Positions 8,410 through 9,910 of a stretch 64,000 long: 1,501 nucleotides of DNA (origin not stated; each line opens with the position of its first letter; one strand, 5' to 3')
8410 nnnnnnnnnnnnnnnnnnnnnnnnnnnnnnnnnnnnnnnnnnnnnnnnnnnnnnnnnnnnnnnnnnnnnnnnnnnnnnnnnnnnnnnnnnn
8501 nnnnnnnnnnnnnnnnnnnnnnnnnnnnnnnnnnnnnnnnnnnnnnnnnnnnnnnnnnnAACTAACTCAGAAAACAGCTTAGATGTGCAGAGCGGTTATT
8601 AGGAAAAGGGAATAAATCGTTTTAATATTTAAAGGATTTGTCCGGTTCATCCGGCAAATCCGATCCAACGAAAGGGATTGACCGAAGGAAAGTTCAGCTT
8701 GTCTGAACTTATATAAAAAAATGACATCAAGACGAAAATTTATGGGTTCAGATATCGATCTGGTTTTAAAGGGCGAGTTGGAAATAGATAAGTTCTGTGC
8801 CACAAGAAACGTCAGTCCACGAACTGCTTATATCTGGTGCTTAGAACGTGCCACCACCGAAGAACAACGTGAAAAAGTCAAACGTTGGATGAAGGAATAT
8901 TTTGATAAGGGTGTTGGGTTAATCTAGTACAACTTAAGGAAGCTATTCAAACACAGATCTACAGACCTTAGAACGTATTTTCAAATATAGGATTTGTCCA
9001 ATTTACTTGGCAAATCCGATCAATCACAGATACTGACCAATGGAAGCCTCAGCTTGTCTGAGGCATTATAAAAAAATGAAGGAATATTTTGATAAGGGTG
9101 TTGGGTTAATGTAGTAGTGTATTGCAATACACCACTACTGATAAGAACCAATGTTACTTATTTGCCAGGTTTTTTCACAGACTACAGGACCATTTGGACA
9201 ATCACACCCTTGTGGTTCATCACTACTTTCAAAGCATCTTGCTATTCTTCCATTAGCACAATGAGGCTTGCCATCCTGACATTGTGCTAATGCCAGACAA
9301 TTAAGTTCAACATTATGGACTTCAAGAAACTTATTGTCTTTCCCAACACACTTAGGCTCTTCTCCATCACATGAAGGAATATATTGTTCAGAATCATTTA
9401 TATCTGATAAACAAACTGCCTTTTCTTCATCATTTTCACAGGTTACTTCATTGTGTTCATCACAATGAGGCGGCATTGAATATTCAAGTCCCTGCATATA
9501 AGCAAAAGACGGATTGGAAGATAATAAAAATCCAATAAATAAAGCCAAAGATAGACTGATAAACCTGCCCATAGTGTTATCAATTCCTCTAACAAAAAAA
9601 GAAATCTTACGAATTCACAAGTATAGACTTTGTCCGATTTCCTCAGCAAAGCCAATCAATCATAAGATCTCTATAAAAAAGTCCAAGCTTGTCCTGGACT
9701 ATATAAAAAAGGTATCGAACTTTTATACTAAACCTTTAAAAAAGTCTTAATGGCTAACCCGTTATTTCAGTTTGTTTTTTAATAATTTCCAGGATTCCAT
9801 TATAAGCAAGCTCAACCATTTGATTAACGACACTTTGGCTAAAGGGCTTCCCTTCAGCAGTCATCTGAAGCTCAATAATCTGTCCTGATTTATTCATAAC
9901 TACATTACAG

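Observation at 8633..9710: ~88-nt two-hairpin element with compensatory base changes that abuts the ATG in three of four copies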

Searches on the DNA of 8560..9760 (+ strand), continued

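Call 39: search_with_rna_model(model_id=R1, sources=[L118, L119, L120, L121, L122, L123, L124, L125, L126, L127, L128, L129, L130, L131, L132, L133, L134, L135, L136, L137], max_evalue=0.001)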
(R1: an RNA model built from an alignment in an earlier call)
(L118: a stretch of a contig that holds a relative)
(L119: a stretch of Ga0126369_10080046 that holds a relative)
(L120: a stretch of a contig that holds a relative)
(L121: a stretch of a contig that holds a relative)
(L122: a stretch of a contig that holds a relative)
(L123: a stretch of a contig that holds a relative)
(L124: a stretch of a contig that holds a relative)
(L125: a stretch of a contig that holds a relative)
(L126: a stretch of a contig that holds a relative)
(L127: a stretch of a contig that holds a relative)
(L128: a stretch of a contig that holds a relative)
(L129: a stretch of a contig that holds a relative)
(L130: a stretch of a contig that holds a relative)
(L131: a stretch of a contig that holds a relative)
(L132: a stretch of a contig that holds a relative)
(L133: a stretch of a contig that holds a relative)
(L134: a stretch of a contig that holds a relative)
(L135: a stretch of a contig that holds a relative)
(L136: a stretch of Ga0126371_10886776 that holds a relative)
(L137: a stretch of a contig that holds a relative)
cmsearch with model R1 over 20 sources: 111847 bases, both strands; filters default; matches with E-value up to 0.001: 22.
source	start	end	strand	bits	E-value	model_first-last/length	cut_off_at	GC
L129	1665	1756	-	106.7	1.1e-24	1-92/92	no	0.39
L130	1468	1559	+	102.1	1.7e-23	1-92/92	no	0.39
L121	712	803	+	101.8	1.9e-23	1-92/92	no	0.36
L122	5722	5813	+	101.1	3e-23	1-92/92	no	0.39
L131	243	333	-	99.7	6.8e-23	1-92/92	no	0.36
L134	2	93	+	97.6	2.2e-22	1-92/92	no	0.42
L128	5510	5600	-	97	3.2e-22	1-92/92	no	0.38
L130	13999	14090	+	97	3.2e-22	1-92/92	no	0.39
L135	3779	3869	+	96.9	3.6e-22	1-92/92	no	0.41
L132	1968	2059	-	95.9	6.2e-22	1-92/92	no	0.43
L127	843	933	-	93.4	2.8e-21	1-92/92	no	0.38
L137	831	921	+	92.8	4e-21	1-92/92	no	0.38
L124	3604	3694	-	90.8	1.3e-20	1-92/92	no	0.44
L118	5216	5307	-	90.1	1.9e-20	1-92/92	no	0.42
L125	1726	1816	-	89.7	2.5e-20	1-92/92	no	0.43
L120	1297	1388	+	86.7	1.4e-19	1-92/92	no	0.45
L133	139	230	+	82.8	1.5e-18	1-92/92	no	0.35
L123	52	143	-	82.6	1.6e-18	1-92/92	no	0.42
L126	4358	4447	+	78.9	1.4e-17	1-92/92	no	0.43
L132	2546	2614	+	33.3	7.5e-06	1-92/92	no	0.33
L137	771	868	-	28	0.00017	1-92/92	no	0.28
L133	113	176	-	26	0.00056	1-92/92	no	0.33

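Call 64: search_rna_families(sources=[L003, L051, L005, L023, L024, L126, L014, L099, L027, L044, L010, L087, L097, L072, L021, L055, L088, L036, L018, L008], threshold=gathering)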
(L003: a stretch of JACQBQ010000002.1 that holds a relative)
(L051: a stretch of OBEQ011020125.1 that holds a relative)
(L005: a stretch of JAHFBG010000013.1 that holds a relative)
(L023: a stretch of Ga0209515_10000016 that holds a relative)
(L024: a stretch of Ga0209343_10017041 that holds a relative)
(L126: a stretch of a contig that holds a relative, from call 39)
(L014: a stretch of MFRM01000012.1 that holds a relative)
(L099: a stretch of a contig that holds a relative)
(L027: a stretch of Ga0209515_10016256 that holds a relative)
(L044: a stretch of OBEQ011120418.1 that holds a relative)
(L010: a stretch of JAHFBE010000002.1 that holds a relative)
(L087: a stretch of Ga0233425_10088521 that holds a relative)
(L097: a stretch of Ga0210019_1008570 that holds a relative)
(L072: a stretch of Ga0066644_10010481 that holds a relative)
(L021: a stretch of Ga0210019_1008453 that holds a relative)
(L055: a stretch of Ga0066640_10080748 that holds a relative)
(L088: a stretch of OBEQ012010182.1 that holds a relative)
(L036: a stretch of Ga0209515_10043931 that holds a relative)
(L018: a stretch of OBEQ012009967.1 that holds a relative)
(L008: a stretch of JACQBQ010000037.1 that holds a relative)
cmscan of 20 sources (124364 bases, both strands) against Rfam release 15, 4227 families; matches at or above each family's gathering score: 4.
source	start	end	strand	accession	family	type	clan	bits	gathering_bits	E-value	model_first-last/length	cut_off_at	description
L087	1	344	+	RF02541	LSU_rRNA_bacteria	Gene; rRNA;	CL00112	336.3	50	1.7e-106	2583-2925/2925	5'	Bacterial large subunit ribosomal RNA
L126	4443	4764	-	RF00010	RNaseP_bact_a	Gene; ribozyme;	CL00002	191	100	6.2e-60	1-367/367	no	Bacterial RNase P class A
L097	7274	7346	+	RF00005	tRNA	Gene; tRNA;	CL00001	68.9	29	1.2e-12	1-71/71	no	tRNA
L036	720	798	+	RF00005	tRNA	Gene; tRNA;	CL00001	49.5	29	2.7e-07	1-71/71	no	tRNA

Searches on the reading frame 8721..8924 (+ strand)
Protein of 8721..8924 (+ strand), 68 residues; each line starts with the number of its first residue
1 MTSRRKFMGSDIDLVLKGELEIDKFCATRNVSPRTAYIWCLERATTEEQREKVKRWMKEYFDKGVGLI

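Call 46: search_protein_families(library=pfam, alignment_id=A4, max_evalue=0.00001)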
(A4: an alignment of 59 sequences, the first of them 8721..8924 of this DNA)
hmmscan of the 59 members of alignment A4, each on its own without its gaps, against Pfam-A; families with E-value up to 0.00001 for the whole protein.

A. member 1, window:8721-8924:+ (68 aa): 0 families

B. families by the number of members that match (of 59 scanned): 102 families (the first 25 are shown)
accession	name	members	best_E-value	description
PF00483.29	NTP_transferase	3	7.8e-48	Nucleotidyl transferase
PF12804.13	NTP_transf_3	3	3.7e-11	MobA-like NTP transferase domain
PF01207.24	Dus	2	1.6e-93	Dihydrouridine synthase (Dus)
PF13393.11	tRNA-synt_His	2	4.5e-71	Histidyl-tRNA synthetase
PF16363.11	GDP_Man_Dehyd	2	2.3e-57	GDP-mannose 4,6 dehydratase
PF00109.32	ketoacyl-synt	2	7.7e-52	Beta-ketoacyl synthase, N-terminal domain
PF01370.27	Epimerase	2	3.9e-42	NAD dependent epimerase/dehydratase family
PF02801.28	Ketoacyl-synt_C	2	9.8e-38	Beta-ketoacyl synthase, C-terminal domain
PF01145.31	Band_7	2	4.1e-36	SPFH domain / Band 7 family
PF01313.24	Bac_export_3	2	1.8e-20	Bacterial export proteins, family 3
PF07992.20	Pyr_redox_2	2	7.8e-14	Pyridine nucleotide-disulphide oxidoreductase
PF00004.35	AAA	2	2.2e-13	ATPase family associated with various cellular activities (AAA)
PF02719.21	Polysacc_synt_2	2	3e-09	Polysaccharide biosynthesis protein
PF13401.12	AAA_22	2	1.1e-08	AAA domain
PF00587.30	tRNA-synt_2b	2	3.6e-08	tRNA synthetase class II core domain (G, H, P, S and T)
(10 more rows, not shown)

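Call 76: search_protein_families(library=pfam, proteins=[window:8721-8924:+], max_evalue=0.01)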
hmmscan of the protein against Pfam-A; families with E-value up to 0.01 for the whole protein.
window:8721-8924:+ (68 aa): 0 families
